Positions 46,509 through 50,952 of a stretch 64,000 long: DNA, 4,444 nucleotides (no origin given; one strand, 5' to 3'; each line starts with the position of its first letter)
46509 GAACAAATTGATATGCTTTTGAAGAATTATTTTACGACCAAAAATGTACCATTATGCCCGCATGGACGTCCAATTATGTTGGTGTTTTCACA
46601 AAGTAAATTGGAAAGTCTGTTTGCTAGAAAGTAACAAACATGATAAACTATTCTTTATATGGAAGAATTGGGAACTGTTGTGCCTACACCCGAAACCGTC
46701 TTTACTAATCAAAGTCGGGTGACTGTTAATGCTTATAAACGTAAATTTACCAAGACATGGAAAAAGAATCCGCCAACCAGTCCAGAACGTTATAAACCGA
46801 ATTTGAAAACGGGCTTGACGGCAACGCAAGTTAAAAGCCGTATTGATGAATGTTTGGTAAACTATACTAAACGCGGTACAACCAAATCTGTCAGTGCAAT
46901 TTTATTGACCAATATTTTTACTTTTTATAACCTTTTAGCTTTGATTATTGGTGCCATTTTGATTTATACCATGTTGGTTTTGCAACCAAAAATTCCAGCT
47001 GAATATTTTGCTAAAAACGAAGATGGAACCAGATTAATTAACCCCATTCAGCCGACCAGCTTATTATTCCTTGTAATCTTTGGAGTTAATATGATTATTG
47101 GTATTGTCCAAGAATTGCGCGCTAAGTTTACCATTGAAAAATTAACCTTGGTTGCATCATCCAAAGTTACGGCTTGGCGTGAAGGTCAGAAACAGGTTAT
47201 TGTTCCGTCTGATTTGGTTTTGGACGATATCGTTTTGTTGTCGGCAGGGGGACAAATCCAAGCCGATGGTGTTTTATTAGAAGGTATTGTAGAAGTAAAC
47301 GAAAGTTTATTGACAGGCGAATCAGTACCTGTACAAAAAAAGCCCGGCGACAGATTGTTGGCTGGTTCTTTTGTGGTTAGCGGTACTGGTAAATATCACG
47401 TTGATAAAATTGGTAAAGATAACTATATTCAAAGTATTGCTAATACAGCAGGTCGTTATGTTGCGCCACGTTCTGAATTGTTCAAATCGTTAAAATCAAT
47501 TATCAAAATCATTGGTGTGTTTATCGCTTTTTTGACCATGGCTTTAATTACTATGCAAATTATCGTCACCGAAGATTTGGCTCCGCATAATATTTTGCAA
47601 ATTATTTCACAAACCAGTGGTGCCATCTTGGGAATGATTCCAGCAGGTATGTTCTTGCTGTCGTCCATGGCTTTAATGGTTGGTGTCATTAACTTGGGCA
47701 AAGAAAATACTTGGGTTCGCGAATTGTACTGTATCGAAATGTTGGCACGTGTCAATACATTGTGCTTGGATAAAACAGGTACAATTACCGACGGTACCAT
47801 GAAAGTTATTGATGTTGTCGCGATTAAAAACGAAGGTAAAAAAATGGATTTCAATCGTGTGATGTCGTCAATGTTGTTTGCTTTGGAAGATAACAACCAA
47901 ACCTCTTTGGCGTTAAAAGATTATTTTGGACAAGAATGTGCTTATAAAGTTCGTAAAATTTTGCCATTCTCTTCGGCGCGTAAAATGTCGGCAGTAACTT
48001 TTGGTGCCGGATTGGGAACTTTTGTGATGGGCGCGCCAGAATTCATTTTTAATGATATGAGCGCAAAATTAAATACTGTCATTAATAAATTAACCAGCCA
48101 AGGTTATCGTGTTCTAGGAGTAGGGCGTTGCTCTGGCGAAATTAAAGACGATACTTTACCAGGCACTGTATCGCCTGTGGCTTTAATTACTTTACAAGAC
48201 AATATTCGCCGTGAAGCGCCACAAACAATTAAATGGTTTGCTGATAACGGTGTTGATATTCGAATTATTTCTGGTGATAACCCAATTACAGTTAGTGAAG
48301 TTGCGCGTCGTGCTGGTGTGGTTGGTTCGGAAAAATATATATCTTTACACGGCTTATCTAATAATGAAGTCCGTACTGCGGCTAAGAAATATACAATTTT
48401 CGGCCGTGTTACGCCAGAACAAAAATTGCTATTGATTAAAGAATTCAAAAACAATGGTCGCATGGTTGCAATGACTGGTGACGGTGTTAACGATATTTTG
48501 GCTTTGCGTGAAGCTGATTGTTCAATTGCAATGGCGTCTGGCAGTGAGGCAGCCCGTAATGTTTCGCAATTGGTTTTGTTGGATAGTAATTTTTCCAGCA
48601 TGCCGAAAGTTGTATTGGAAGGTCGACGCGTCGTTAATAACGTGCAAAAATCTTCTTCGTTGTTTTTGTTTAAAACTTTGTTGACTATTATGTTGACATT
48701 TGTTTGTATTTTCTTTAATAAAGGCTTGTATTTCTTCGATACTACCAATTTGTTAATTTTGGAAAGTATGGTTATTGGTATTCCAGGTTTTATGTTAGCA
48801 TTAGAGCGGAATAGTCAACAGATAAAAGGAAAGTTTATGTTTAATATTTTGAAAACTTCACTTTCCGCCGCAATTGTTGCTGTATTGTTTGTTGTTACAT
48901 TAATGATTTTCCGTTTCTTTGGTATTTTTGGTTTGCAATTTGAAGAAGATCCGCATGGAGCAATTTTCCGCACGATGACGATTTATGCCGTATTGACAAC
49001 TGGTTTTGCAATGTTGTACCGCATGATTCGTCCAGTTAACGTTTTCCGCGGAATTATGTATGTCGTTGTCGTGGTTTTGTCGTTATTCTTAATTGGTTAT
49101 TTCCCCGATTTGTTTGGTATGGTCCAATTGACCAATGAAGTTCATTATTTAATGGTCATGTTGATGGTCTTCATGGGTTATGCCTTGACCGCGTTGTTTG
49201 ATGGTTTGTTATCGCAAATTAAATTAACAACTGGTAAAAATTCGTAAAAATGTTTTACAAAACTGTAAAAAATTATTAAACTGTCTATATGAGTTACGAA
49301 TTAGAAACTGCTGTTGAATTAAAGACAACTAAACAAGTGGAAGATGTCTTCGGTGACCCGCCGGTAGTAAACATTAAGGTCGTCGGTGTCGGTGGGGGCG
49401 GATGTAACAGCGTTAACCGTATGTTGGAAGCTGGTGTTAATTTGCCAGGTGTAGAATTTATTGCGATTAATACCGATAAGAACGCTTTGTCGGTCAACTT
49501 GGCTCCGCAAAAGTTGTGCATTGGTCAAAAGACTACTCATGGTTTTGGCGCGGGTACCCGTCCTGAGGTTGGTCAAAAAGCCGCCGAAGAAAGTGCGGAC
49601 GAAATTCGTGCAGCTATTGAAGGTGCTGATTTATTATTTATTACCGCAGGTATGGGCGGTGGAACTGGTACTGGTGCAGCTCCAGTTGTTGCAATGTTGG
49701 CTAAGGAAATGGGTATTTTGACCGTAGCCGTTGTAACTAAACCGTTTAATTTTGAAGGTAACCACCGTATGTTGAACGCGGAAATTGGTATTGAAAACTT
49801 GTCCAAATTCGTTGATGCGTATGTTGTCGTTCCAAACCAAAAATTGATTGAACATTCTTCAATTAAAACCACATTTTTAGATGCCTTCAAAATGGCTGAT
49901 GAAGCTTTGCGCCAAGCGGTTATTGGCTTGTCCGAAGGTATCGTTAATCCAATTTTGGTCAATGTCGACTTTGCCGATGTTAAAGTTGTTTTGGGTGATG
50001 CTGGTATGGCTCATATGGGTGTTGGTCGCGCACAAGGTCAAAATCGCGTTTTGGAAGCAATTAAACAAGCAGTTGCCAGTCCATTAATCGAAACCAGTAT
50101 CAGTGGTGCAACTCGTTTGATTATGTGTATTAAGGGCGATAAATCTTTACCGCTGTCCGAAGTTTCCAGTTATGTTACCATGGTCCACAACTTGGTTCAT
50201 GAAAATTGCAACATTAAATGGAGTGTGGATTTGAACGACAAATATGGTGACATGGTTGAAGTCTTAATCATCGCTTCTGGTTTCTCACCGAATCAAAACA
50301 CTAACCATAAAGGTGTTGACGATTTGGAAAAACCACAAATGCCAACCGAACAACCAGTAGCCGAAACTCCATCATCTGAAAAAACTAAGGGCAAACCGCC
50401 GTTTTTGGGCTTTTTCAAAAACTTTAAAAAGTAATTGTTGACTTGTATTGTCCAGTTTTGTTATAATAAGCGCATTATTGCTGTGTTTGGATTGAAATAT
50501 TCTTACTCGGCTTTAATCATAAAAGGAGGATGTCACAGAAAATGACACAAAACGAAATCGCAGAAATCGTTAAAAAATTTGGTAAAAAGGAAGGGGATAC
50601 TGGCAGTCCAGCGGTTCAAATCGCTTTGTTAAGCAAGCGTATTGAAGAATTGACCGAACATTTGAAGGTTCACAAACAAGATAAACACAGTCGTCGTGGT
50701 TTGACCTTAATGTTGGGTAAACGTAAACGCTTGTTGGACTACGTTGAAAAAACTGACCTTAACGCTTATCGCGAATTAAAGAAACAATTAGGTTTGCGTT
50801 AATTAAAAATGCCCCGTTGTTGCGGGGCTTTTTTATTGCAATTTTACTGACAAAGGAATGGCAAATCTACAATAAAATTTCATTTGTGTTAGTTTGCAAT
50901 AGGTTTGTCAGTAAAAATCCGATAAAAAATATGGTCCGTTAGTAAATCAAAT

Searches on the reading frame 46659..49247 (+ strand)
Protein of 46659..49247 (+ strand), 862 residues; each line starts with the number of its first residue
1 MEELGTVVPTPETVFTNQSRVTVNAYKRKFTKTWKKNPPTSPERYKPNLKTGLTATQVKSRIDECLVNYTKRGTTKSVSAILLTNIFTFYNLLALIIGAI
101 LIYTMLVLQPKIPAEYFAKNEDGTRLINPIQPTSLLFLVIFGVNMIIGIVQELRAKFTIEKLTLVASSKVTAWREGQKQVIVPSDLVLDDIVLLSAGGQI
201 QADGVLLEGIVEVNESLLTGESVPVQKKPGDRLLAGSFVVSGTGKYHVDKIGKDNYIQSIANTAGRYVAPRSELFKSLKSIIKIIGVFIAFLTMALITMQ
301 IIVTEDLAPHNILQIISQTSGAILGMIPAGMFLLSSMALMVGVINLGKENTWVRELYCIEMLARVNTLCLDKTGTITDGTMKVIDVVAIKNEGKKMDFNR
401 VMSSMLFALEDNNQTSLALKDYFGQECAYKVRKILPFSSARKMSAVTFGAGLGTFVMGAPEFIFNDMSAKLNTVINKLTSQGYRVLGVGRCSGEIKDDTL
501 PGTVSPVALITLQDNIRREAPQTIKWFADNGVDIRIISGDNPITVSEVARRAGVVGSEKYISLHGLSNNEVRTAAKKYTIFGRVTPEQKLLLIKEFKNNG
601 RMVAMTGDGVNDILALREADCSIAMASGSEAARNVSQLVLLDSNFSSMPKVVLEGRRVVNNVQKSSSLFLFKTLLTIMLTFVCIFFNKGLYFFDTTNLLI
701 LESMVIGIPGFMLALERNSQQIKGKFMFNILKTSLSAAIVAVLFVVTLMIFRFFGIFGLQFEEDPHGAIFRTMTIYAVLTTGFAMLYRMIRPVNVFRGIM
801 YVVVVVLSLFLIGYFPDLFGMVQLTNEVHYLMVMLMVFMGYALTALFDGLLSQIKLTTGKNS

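Call 17: search_protein_families(library=pfam, proteins=[window:46659-49247:+], max_evalue=0.001)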
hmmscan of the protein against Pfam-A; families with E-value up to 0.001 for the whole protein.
window:46659-49247:+ (862 aa): 3 families
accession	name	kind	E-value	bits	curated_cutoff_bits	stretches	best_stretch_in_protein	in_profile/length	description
PF00122.25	E1-E2_ATPase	-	4.3e-36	124.6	28.1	1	167-348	4-180/181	E1-E2 ATPase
PF00702.32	Hydrolase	-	2.6e-19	70.8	26.4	1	366-620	2-191/191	haloacid dehalogenase-like hydrolase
PF08282.18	Hydrolase_3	-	0.00013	22.2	20.9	0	592-644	195-247/255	haloacid dehalogenase-like hydrolase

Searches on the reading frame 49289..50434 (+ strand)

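Call 17: search_protein_families(library=pfam, proteins=[window:49289-50434:+], max_evalue=0.001)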
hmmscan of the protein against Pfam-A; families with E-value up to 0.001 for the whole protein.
window:49289-50434:+ (381 aa): 2 families
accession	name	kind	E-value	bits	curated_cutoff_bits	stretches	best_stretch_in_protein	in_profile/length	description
PF00091.31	Tubulin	-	9.2e-51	173.3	33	1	28-189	1-188/190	Tubulin/FtsZ family, GTPase domain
PF12327.13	FtsZ_C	-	6.4e-21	74.9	27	1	239-332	1-94/95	FtsZ family, C-terminal domain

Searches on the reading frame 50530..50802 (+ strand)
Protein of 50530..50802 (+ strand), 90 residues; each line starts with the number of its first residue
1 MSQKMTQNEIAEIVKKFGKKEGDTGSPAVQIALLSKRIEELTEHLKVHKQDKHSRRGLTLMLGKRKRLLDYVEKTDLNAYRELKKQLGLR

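Call 17: search_protein_families(library=pfam, proteins=[window:50530-50802:+], max_evalue=0.001)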
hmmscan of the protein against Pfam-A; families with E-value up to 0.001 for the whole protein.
window:50530-50802:+ (90 aa): 1 family
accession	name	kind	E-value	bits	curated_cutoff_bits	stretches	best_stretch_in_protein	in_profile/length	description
PF00312.27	Ribosomal_S15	-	2.1e-33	114.8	31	1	11-90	2-81/81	Ribosomal protein S15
